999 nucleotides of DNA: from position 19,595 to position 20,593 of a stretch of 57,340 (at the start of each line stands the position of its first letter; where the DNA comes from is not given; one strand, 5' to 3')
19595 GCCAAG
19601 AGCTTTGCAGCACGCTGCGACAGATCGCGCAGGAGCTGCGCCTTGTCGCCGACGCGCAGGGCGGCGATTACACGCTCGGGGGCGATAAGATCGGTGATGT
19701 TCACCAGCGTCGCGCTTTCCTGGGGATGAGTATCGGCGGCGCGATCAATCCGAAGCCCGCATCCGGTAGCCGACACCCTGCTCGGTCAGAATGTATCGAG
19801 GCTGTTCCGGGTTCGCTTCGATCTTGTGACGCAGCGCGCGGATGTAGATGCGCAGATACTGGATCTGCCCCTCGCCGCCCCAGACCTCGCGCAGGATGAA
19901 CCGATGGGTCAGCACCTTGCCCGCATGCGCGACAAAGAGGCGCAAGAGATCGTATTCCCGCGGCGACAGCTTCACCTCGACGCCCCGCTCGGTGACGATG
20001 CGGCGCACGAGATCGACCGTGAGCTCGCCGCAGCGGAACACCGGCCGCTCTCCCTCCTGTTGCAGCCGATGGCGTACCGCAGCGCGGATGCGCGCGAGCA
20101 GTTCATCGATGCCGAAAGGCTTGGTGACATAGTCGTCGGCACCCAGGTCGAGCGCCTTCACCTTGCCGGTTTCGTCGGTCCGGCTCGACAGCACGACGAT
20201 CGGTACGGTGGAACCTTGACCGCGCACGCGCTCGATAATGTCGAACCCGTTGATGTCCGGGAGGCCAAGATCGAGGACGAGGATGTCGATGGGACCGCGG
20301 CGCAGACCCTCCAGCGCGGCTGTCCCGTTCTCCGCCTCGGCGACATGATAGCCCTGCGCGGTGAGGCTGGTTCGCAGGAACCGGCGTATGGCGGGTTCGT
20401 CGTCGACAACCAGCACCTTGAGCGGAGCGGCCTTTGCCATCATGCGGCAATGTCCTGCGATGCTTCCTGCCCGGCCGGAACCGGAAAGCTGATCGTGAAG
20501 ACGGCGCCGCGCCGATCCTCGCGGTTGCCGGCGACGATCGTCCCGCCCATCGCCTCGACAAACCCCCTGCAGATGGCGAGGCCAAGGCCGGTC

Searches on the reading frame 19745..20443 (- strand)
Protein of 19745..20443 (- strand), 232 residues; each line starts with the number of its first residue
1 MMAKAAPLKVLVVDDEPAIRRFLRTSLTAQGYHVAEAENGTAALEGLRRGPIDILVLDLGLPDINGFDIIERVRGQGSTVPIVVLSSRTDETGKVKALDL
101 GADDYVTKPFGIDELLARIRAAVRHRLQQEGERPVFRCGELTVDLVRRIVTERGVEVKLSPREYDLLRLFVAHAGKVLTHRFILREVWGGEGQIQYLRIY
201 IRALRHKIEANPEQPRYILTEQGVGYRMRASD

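Call 61: search_protein_families(library=pfam, proteins=[window:19745-20443:-], max_evalue=0.001)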
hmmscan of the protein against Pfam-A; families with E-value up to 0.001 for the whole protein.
window:19745-20443:- (232 aa): 2 families
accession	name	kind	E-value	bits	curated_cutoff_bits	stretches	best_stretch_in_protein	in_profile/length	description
PF00072.30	Response_reg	-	5.1e-32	110.8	30.2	1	10-120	1-111/111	Response regulator receiver domain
PF00486.34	Trans_reg_C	-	4.7e-21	75.1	26.2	1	156-228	3-77/77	Transcriptional regulatory protein, C terminal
